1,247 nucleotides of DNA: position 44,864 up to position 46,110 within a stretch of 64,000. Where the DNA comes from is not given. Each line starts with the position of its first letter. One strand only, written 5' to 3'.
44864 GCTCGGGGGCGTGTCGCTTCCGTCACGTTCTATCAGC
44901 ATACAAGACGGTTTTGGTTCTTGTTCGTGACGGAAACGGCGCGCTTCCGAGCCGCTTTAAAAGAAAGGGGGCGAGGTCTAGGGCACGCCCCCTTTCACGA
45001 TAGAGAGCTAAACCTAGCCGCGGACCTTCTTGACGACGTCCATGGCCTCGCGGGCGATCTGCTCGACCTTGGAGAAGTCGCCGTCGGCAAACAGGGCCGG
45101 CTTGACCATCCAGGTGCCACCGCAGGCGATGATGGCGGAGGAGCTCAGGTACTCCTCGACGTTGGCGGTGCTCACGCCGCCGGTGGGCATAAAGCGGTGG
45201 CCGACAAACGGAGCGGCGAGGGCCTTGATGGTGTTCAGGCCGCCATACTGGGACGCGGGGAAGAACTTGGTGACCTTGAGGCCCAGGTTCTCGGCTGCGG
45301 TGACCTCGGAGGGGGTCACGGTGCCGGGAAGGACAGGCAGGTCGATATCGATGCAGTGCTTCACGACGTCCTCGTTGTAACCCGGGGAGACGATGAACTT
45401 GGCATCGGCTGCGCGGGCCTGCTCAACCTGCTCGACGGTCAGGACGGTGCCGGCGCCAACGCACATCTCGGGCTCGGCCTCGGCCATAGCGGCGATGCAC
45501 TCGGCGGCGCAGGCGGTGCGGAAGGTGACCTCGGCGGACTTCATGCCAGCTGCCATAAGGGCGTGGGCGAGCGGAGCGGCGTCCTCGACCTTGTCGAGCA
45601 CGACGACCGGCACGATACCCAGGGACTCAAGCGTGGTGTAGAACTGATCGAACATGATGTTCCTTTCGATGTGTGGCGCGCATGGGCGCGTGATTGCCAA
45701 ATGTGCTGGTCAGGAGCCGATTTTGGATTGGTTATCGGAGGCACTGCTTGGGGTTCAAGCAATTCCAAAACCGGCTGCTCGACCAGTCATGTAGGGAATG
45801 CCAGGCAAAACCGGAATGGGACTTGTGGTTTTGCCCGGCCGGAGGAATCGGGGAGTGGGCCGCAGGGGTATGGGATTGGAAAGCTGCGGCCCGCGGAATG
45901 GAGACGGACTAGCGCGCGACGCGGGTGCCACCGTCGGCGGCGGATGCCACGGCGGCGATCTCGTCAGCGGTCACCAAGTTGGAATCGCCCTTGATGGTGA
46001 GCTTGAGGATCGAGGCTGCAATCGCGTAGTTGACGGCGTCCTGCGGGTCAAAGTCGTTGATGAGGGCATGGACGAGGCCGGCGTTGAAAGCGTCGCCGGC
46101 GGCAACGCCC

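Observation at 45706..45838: Riboswitch-like structured element inside the kdgK-eda operon, with a paralogue upstream of a YczE-like membrane protein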

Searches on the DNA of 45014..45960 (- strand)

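Call 4: search_rna_families(source=window, start=45600, end=45960, threshold=evalue, max_evalue=10, show_alignments=3)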
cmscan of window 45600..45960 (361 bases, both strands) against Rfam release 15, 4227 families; matches with E-value up to 10: 1.
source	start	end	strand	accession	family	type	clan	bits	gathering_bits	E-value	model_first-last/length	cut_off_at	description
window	45851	45896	+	RF03620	mir-1233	Gene; miRNA;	-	14.9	87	8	1-82/82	no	mir-1233 microRNA precursor family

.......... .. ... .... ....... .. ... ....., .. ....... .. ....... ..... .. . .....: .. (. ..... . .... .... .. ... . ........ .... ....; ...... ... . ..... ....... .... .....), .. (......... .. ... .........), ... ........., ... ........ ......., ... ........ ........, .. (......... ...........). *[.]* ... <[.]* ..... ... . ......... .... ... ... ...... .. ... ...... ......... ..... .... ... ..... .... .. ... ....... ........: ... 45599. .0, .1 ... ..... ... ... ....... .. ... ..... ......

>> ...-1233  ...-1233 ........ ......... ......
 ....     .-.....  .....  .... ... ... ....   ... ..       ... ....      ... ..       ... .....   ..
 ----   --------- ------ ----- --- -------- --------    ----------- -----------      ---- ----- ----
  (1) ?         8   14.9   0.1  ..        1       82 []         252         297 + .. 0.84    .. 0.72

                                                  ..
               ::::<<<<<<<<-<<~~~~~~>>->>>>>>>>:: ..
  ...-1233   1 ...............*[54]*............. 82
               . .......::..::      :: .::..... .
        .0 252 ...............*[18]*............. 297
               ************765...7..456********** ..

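Call 34: build_rna_model(alignment_id=A3, structure=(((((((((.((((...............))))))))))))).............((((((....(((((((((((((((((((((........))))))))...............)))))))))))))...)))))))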
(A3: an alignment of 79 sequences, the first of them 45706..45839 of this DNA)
Model R1 built from alignment A3 (79 sequences, 139 columns); structure: as given.
model positions 134; base pairs 40; branch points 1; effective number of sequences 1.16; information 0.589 bits per position. Calibrated on 0.2 Mb of random sequence (short: E-values are rough).
structure used (alignment columns):
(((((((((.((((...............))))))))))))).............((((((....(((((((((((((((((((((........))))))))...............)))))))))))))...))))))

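Call 35: search_with_rna_model(model_id=R1, source=window, max_evalue=10, show_alignments=3)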
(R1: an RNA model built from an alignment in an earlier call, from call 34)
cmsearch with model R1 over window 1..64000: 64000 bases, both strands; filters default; matches with E-value up to 10: 4.
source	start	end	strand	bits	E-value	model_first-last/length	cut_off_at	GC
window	45706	45839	-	155.7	2e-36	1-134/134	no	0.54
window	41380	41504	-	105.7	3.3e-24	1-134/134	no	0.59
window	45675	45786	+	24.9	0.00018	1-134/134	no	0.57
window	17912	17967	+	11.2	0.42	67-122/134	no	0.62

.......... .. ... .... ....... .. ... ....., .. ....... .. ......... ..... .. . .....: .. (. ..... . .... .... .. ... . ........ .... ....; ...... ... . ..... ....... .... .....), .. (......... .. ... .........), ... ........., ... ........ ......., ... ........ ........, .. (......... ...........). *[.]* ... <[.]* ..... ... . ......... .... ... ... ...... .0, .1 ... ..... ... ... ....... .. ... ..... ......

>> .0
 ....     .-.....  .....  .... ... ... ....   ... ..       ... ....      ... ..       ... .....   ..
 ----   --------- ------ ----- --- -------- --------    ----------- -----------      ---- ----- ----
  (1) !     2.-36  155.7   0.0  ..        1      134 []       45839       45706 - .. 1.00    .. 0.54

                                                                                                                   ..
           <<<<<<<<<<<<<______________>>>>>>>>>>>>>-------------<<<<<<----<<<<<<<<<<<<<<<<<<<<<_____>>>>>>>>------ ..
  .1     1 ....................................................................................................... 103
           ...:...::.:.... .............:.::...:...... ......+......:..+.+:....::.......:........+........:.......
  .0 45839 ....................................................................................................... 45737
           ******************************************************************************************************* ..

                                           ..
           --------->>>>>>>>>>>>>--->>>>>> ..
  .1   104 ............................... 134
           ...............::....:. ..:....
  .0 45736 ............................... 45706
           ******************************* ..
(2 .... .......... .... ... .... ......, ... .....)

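Call 36: search_with_rna_model(model_id=R1, sources=[window, L001, L011, L013, L014, L015, L016, L017, L018, L019, L020, L021, L022, L024, L027, L028, L029, L030, L031, L032, L035, L037, L038, L039, L040, L041, L043, L044, L046, L047, L048, L051, L053, L056, L058, L060, L061, L063, L064, L065, L066, L067, L068, L069, L070, L071, L072, L074, L075, L080, L081, L082, L083, L084, L087, L088, L090, L091, L092, L094, L101, L102, L105, L106, L110, L112, L113, L115, L119, L123, L128, L129, L003, L005, L007, L009], max_evalue=0.001, make_alignment=true)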
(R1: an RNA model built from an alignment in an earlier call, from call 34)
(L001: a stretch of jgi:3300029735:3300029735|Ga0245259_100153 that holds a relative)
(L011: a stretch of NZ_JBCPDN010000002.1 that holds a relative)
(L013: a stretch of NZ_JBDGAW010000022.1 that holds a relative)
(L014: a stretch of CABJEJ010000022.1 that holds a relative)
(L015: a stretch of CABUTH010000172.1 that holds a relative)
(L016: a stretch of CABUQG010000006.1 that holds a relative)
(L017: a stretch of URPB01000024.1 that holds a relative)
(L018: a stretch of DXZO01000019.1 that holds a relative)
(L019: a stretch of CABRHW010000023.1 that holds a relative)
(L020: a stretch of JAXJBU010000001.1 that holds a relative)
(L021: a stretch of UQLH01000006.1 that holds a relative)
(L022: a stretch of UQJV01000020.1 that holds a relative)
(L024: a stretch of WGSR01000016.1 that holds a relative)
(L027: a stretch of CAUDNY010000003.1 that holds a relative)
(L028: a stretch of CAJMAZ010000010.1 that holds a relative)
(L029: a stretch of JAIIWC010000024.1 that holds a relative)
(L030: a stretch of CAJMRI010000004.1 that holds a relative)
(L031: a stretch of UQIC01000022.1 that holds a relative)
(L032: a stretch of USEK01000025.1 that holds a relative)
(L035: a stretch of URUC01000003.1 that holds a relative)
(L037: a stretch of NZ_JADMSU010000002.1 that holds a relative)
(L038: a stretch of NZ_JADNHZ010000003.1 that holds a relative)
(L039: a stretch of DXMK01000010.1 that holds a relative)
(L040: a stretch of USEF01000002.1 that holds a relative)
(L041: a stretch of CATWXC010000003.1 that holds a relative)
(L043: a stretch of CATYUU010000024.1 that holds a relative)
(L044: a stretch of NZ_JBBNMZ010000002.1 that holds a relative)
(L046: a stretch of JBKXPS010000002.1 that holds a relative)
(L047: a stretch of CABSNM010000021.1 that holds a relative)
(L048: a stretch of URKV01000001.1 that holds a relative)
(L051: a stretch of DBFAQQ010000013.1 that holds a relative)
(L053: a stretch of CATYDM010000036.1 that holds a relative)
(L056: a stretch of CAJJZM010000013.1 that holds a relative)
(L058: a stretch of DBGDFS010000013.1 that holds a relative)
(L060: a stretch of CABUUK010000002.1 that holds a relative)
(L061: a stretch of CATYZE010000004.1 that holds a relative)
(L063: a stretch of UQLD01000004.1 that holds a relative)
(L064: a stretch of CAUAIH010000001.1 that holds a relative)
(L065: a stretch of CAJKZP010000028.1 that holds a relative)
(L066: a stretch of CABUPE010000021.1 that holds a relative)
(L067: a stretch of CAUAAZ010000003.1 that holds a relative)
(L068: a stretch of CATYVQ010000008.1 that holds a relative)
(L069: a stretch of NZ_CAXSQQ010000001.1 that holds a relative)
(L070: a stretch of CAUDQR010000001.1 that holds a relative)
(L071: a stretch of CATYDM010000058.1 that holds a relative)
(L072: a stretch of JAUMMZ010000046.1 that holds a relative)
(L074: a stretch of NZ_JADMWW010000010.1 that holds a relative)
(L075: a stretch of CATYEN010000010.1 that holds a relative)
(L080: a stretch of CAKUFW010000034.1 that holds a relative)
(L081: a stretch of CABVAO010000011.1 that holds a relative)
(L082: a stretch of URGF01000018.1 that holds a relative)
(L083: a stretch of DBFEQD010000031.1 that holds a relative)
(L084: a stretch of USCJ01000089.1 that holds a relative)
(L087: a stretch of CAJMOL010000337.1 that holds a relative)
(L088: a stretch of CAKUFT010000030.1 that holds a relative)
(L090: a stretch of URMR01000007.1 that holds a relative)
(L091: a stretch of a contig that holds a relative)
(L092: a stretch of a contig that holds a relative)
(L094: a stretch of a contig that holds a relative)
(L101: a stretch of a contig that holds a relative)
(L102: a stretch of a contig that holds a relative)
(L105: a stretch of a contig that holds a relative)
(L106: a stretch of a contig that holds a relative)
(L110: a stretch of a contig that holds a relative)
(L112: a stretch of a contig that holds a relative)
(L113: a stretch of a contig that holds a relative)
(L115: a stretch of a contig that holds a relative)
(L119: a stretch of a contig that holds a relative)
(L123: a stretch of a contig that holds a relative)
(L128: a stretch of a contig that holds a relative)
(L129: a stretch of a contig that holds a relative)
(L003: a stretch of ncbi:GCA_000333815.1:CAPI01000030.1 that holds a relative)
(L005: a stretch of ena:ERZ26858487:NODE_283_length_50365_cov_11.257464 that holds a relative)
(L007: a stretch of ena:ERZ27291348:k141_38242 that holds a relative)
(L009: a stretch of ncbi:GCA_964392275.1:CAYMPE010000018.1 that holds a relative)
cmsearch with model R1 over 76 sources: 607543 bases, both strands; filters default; matches with E-value up to 0.001: 113.
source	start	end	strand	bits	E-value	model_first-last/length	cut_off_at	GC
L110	2748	2881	+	158.3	4.5e-36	1-134/134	no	0.56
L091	2445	2578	+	158.2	4.5e-36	1-134/134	no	0.54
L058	2149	2282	-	157.8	5.7e-36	1-134/134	no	0.55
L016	4369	4502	-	157.7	6.1e-36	1-134/134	no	0.54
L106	1143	1276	-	157.4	7.1e-36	1-134/134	no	0.56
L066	6612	6745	+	156.9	9.4e-36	1-134/134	no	0.56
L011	7560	7693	+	156.8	1e-35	1-134/134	no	0.55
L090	5333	5466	-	156.8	1e-35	1-134/134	no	0.55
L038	6054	6187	+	156.7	1.1e-35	1-134/134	no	0.56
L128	532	665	-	156.6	1.1e-35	1-134/134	no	0.55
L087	1798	1931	+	155.8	1.8e-35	1-134/134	no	0.55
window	45706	45839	-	155.7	1.9e-35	1-134/134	no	0.54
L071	7543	7676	+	155.5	2.2e-35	1-134/134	no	0.54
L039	5086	5219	+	154.8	3.1e-35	1-134/134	no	0.54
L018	1091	1224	+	154.6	3.4e-35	1-134/134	no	0.55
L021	7406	7539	+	154.3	4.2e-35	1-134/134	no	0.56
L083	4812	4945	-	154.3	4.2e-35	1-134/134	no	0.56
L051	7713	7846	+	154.1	4.8e-35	1-134/134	no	0.55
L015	3883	4016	-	153.9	5.1e-35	1-134/134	no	0.56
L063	6226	6359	-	153.9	5.1e-35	1-134/134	no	0.54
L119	1018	1151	-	153.7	5.7e-35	1-134/134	no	0.54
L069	4754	4887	+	153.6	6.1e-35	1-134/134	no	0.53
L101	1640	1774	-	153.4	7e-35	1-134/134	no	0.56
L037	5482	5616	+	153.1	8.3e-35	1-134/134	no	0.57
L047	837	970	+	153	8.8e-35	1-134/134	no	0.55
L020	2941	3074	-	152.6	1.1e-34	1-134/134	no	0.54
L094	2108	2242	+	152.6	1.1e-34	1-134/134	no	0.56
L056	141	275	+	152.4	1.2e-34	1-134/134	no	0.54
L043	6137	6270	-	152.4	1.2e-34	1-134/134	no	0.54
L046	7397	7530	+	152.4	1.2e-34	1-134/134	no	0.54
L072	2942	3076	+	152.3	1.2e-34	1-134/134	no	0.56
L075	2647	2781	+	151.7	1.8e-34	1-134/134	no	0.57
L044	2727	2860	+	151.4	2.2e-34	1-134/134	no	0.54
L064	7701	7834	-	151.2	2.4e-34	1-134/134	no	0.55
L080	3373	3507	+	150.8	2.9e-34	1-134/134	no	0.55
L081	633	767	+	150.4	3.7e-34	1-134/134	no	0.56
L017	4974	5107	-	150.1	4.4e-34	1-134/134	no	0.55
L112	3211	3345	+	150.1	4.4e-34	1-134/134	no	0.56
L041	7249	7383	-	149.9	4.9e-34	1-134/134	no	0.56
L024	413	546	-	149.6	5.8e-34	1-134/134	no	0.52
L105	2900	3034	-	149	8e-34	1-134/134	no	0.56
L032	4371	4504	+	148.8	9.3e-34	1-134/134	no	0.54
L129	6431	6565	-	148.6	1e-33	1-134/134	no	0.55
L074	7423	7556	+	148.4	1.2e-33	1-134/134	no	0.54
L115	7417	7551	+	148.4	1.2e-33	1-134/134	no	0.55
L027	6121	6255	+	148.4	1.2e-33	1-134/134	no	0.55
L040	1973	2106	-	148.3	1.2e-33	1-134/134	no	0.54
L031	4349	4483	-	147.2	2.3e-33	1-134/134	no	0.54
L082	1417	1550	+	146.3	3.8e-33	1-134/134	no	0.53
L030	3388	3521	+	144.8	8.8e-33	1-134/134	no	0.56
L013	2849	2982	+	133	6.5e-30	1-134/134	no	0.57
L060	2169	2302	+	132.4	9.3e-30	1-134/134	no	0.56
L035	3710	3843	-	132.3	9.8e-30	1-134/134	no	0.55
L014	6400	6533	+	130.7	2.5e-29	1-134/134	no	0.55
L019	4339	4472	+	130.7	2.5e-29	1-134/134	no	0.55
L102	6339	6473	-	130.1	3.4e-29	1-134/134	no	0.59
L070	5772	5905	-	126.6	2.5e-28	1-134/134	no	0.56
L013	5661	5785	+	109.3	4.2e-24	1-134/134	no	0.58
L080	6178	6302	+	108.4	6.9e-24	1-134/134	no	0.59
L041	4418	4542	-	107.4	1.2e-23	1-134/134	no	0.58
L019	7157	7281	+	106.7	1.8e-23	1-134/134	no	0.58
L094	4841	4965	+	106.5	2e-23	1-134/134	no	0.58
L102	3602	3726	-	106.3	2.3e-23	1-134/134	no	0.59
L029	7402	7526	-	106.1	2.4e-23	1-134/134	no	0.58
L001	2843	2967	+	105.7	3.1e-23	1-134/134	no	0.59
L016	2207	2331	-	105.7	3.1e-23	1-134/134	no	0.59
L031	2113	2237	-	105.7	3.1e-23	1-134/134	no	0.59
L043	3908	4032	-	105.7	3.1e-23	1-134/134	no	0.59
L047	3076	3200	+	105.7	3.1e-23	1-134/134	no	0.59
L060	4409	4533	+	105.7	3.1e-23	1-134/134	no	0.59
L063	4062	4186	-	105.7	3.1e-23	1-134/134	no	0.59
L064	5468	5592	-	105.7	3.1e-23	1-134/134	no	0.59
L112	6277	6401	+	105.7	3.1e-23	1-134/134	no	0.59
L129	2106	2230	-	105.7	3.1e-23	1-134/134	no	0.59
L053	3566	3690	-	104.9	5e-23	1-134/134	no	0.58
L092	4591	4715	-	104.3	6.8e-23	1-134/134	no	0.6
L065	199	323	+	104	7.9e-23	1-134/134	no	0.59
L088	5141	5265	-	103.5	1.1e-22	1-134/134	no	0.58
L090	3104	3228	-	103.4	1.1e-22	1-134/134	no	0.58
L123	5446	5570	-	103.4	1.2e-22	1-134/134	no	0.58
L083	2583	2707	-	102.4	1.9e-22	1-134/134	no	0.58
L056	2370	2495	+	101.6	3.2e-22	1-134/134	no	0.58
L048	427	552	+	101.5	3.2e-22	1-134/134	no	0.59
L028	4943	5067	-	100.8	4.9e-22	1-134/134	no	0.58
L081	4967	5091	+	100.6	5.7e-22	1-134/134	no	0.58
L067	4230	4354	+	100.4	6e-22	1-134/134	no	0.59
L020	710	834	-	100.2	6.8e-22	1-134/134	no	0.58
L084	625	750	+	99.8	8.5e-22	1-134/134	no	0.6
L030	5640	5765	+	99.1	1.2e-21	1-134/134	no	0.58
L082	3623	3748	+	99.1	1.2e-21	1-134/134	no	0.58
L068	749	873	+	99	1.3e-21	1-134/134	no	0.58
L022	763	887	-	98.1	2.2e-21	1-134/134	no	0.58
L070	3574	3699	-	95.3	1.1e-20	1-134/134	no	0.58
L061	5695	5821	-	91.8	7.6e-20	1-134/134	no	0.62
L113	5959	6085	-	87.5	8.6e-19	1-134/134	no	0.61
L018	1144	1253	-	34.7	6.9e-06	1-134/134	no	0.57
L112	3264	3376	-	34.4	8.4e-06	1-134/134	no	0.58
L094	2161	2273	-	34.2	9.4e-06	1-134/134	no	0.58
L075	2700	2812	-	34.1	9.6e-06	1-134/134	no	0.58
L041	7218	7330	+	32.9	1.9e-05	1-134/134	no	0.58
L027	6174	6284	-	32.1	3.1e-05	1-134/134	no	0.57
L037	5535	5645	-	30.4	7.8e-05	1-134/134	no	0.59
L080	3426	3538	-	30.1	9.2e-05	1-134/134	no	0.57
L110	2801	2910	-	30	0.0001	1-134/134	no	0.58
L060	2222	2334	-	27.6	0.00038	1-134/134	no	0.59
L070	5740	5852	+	26.8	0.00061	1-134/134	no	0.6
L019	4392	4504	-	26.8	0.00061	1-134/134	no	0.6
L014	6453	6565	-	26.8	0.00061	1-134/134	no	0.6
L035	3678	3790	+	26.6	0.00067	1-134/134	no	0.6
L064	7670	7781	+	26.5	0.00071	1-134/134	no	0.58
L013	2902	3014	-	26.3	0.0008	1-134/134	no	0.58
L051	7766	7877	-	25.9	0.00099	1-134/134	no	0.55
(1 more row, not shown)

Alignment A4: 113 matches aligned to the model, 175 columns, each read 5' to 3' on its own strand. Consensus structure (alignment columns), stored with it:
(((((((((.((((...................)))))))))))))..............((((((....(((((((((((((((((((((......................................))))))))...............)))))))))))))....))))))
